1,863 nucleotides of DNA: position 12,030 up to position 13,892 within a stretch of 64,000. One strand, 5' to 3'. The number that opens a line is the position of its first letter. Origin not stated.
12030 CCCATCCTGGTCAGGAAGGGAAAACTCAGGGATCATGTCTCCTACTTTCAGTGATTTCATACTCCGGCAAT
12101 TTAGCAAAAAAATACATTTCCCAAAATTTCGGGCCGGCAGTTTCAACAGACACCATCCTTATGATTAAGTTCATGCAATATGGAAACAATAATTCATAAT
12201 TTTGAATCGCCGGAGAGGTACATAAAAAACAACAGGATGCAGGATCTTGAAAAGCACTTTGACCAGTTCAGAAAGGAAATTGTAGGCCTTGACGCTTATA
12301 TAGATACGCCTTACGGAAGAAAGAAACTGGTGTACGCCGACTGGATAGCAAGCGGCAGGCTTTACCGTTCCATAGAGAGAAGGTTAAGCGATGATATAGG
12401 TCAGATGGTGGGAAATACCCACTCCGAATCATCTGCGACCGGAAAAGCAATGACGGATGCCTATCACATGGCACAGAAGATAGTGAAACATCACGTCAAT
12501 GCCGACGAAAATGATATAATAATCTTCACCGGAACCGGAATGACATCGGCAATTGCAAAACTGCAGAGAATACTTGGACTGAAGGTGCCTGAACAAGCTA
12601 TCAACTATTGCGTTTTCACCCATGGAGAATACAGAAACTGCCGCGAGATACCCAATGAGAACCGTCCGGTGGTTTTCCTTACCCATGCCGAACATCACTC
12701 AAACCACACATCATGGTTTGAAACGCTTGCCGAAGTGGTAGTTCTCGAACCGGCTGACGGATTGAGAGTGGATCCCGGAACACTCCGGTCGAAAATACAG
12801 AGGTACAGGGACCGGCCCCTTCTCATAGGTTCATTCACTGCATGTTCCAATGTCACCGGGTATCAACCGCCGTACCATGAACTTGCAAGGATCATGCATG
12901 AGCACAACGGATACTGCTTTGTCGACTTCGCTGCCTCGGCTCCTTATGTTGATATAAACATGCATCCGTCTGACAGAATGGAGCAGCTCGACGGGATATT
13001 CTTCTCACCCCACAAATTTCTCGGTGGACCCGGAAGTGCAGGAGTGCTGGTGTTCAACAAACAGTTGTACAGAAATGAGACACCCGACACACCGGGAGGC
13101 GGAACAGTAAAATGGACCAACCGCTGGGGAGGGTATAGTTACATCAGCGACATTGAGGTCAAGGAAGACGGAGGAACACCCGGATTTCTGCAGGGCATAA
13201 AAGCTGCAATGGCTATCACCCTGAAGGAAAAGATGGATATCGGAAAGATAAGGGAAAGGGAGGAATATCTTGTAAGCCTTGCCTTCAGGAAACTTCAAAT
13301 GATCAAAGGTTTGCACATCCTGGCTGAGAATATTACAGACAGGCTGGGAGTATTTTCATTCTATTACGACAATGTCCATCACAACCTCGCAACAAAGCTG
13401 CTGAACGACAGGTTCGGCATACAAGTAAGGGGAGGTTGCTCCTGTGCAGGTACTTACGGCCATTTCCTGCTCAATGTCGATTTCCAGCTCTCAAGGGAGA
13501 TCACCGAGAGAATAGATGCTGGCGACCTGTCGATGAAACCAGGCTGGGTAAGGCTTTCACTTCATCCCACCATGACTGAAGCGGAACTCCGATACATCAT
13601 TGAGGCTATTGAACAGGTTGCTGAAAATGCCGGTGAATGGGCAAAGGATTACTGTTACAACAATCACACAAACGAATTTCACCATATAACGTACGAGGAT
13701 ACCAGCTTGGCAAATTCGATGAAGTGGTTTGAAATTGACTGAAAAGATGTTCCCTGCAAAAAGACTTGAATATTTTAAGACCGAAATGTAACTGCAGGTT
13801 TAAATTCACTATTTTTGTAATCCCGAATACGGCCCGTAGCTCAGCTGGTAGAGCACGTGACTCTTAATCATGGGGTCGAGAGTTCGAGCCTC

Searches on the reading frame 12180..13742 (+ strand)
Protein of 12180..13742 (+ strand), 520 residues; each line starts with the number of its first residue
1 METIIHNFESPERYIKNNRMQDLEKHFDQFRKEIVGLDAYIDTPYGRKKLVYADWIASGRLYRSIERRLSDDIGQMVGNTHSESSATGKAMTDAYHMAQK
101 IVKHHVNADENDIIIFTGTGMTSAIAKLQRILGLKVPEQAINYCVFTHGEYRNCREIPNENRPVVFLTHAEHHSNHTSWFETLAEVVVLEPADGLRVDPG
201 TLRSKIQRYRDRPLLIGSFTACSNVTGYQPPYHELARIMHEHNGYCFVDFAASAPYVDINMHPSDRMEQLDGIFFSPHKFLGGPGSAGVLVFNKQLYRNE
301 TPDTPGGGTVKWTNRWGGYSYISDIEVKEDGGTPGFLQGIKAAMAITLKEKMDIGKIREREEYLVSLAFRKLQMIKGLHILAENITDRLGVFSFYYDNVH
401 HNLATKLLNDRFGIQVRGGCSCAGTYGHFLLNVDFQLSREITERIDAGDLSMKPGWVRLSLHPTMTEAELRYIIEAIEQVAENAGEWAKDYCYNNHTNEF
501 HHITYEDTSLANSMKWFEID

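Call 4: search_protein_families(library=pfam, proteins=[window:12180-13742:+])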
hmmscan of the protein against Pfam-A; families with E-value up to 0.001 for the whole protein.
window:12180-13742:+ (520 aa): 2 families
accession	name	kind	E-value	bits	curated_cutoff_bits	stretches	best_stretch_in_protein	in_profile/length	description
PF00266.25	Aminotran_5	-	4.8e-38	131.5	21.5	2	165-471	91-369/371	Aminotransferase class-V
PF00155.27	Aminotran_1_2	-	0.00026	20.7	19.7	0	440-477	321-361/361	Aminotransferase class I and II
